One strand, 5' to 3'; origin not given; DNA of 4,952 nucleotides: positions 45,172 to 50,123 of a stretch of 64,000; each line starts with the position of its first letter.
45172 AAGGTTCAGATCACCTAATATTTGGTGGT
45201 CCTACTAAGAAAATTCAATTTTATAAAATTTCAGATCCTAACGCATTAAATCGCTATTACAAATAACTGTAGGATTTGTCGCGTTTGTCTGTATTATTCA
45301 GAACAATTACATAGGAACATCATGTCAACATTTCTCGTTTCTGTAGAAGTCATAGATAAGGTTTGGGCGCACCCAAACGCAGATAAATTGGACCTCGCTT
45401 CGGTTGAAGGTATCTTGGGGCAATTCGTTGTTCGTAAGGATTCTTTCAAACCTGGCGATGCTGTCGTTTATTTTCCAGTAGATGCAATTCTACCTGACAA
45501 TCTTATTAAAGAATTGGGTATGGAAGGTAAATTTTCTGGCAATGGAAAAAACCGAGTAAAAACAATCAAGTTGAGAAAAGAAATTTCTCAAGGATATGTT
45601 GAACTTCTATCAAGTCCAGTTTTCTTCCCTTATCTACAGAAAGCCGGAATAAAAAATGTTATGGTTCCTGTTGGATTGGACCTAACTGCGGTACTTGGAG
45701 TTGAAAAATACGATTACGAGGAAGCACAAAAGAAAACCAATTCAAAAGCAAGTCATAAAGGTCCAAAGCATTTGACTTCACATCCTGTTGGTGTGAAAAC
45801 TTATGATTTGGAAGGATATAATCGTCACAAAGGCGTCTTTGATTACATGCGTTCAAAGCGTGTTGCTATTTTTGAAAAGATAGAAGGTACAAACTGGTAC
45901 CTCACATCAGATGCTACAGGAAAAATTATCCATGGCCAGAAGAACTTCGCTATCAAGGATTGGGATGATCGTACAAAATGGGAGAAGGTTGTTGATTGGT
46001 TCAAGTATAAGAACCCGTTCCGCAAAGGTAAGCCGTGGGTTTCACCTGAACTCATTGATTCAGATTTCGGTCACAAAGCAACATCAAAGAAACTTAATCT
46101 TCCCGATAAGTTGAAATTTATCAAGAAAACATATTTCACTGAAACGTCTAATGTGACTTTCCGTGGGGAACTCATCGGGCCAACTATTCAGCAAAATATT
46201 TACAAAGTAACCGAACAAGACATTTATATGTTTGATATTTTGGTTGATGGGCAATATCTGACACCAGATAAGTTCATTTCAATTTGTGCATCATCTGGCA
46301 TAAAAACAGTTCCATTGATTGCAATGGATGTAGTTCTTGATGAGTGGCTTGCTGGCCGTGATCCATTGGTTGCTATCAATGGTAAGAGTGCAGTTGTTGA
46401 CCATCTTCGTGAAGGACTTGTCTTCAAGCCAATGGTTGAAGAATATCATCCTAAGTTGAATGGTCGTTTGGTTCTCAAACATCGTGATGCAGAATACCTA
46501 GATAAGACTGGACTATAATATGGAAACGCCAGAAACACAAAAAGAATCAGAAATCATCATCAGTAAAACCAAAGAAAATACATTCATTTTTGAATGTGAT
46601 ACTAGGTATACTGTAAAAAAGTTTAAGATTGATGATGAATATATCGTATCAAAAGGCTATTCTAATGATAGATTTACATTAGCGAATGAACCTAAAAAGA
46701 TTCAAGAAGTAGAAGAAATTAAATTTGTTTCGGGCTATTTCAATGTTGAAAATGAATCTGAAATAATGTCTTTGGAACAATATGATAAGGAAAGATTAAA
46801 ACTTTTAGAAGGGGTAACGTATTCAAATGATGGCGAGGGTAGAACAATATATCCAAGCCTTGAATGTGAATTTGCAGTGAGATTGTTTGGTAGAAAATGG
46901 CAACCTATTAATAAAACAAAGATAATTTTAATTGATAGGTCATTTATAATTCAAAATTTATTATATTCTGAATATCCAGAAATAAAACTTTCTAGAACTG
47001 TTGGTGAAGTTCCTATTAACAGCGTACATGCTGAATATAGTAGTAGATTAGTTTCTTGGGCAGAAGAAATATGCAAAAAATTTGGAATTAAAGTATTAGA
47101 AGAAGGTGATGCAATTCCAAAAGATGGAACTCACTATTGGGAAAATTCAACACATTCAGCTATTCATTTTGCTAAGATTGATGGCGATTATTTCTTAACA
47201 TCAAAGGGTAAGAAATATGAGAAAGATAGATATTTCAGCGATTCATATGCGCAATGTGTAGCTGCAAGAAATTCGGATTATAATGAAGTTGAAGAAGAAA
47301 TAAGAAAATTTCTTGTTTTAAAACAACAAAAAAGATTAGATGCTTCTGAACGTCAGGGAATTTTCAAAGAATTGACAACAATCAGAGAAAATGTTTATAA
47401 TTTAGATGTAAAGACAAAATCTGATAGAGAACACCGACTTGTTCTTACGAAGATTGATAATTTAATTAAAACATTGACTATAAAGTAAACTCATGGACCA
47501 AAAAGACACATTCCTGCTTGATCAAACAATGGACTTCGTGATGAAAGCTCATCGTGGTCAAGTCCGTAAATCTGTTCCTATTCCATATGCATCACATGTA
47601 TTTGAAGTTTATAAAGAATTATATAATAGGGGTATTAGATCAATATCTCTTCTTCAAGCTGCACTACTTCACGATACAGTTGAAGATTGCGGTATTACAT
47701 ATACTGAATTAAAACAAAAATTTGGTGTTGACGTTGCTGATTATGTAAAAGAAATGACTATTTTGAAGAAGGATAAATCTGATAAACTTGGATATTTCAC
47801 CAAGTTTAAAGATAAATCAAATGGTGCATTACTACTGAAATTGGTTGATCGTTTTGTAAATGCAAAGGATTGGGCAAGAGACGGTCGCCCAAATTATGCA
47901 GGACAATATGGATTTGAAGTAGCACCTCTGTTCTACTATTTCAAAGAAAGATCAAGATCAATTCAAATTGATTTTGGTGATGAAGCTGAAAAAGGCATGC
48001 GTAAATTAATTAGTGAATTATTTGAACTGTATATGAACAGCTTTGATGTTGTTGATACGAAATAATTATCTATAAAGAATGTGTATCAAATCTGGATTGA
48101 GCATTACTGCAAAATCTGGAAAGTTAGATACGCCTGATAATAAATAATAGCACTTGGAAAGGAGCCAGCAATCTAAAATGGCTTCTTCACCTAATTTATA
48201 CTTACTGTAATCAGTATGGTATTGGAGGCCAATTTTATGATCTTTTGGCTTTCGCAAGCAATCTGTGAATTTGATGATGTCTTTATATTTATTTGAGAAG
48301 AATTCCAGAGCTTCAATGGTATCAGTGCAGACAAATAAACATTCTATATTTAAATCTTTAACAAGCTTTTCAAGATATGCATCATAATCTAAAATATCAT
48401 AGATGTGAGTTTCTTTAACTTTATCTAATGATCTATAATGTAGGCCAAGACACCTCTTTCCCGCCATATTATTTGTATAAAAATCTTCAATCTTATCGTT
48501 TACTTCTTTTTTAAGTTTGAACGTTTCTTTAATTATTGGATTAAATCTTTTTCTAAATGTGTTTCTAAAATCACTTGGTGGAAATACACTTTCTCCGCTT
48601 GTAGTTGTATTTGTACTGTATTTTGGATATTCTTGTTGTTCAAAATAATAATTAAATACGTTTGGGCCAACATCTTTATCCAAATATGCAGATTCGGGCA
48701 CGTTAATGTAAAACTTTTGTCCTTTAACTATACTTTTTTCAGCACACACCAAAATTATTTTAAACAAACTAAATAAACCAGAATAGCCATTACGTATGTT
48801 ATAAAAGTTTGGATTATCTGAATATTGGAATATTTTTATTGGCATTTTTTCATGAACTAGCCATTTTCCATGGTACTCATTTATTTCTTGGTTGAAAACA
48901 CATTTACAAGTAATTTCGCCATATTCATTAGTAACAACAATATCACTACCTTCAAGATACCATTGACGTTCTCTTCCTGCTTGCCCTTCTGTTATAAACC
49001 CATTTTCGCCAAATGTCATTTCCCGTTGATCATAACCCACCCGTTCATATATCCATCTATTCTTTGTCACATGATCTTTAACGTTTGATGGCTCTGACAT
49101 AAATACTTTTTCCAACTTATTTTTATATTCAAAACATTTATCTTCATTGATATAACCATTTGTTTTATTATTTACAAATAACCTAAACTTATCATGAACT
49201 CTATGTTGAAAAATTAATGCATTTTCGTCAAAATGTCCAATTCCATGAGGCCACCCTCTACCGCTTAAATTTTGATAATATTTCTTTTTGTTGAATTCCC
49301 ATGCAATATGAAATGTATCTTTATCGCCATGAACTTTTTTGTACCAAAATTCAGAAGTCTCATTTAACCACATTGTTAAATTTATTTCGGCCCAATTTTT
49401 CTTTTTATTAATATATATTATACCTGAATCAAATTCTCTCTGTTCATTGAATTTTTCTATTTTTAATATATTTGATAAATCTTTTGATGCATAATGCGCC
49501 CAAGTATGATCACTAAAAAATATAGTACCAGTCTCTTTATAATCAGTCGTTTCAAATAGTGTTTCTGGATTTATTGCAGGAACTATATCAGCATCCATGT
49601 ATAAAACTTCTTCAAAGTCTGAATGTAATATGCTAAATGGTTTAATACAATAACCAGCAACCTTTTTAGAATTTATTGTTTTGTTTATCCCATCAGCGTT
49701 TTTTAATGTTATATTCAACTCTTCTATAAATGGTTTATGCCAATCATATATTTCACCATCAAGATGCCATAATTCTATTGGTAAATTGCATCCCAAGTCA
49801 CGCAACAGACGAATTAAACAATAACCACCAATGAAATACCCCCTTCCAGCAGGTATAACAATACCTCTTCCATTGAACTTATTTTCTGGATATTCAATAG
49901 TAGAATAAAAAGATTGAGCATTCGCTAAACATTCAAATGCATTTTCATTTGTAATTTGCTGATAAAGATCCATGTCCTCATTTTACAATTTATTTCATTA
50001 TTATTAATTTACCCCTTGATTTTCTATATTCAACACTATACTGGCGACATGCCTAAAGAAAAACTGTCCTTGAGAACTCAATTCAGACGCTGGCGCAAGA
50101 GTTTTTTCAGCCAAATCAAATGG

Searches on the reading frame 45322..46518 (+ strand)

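Call 12: search_protein_families(library=phrogs, proteins=[window:45322-46518:+], max_evalue=0.00001)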
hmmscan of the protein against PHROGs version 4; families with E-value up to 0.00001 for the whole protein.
window:45322-46518:+ (398 aa): 2 families
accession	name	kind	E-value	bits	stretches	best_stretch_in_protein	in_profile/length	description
phrog_968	-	DNA, RNA and nucleotide metabolism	1.1e-50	173.7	1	2-395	7-391/398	RNA ligase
phrog_548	-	DNA, RNA and nucleotide metabolism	1.1e-16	62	1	179-395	31-236/341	RNA ligase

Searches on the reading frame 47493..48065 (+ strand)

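Call 75: search_protein_families(library=pfam, proteins=[window:47493-48065:+], max_evalue=0.001)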
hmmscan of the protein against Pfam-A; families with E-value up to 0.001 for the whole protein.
window:47493-48065:+ (190 aa): 1 family
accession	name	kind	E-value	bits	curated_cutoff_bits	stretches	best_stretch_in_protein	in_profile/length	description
PF13328.12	HD_4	-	4.3e-08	33.5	27.2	1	14-96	3-82/156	HD domain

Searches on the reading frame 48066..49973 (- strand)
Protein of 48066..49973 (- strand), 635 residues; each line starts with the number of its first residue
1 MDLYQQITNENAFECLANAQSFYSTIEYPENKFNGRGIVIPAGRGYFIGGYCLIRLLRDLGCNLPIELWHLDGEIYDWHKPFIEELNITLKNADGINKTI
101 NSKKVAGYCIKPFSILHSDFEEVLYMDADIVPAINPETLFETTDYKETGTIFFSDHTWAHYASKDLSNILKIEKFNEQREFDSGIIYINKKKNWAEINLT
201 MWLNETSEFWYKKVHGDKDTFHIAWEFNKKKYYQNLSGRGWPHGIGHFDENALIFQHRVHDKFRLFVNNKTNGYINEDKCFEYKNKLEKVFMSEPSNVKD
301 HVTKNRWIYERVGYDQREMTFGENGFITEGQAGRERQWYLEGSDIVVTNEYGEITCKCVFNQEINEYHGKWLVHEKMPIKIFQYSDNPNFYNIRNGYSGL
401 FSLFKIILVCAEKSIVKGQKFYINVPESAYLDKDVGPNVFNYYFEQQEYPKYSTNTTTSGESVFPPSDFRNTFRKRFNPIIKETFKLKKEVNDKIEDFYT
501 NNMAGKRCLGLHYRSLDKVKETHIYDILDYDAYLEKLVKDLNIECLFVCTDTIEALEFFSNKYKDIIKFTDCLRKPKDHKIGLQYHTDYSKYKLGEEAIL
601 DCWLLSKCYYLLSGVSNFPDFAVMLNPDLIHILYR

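Call 12: search_protein_families(library=phrogs, proteins=[window:48066-49973:-], max_evalue=0.00001)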
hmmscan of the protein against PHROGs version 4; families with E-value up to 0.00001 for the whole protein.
window:48066-49973:- (635 aa): 0 families

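Call 74: search_protein_families(library=pfam, proteins=[window:48066-49973:-], max_evalue=0.001)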
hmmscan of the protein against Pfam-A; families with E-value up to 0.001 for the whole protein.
window:48066-49973:- (635 aa): 1 family
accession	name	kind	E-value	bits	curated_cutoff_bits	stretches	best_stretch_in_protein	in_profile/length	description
PF11051.14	Mannosyl_trans3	-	7.7e-36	124.3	22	2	35-174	1-148/273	Mannosyltransferase putative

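Call 79: search_protein_families(library=ncbifam, proteins=[window:48066-49973:-], max_evalue=0.0001)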
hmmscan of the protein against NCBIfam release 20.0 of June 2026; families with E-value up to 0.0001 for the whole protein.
window:48066-49973:- (635 aa): 0 families
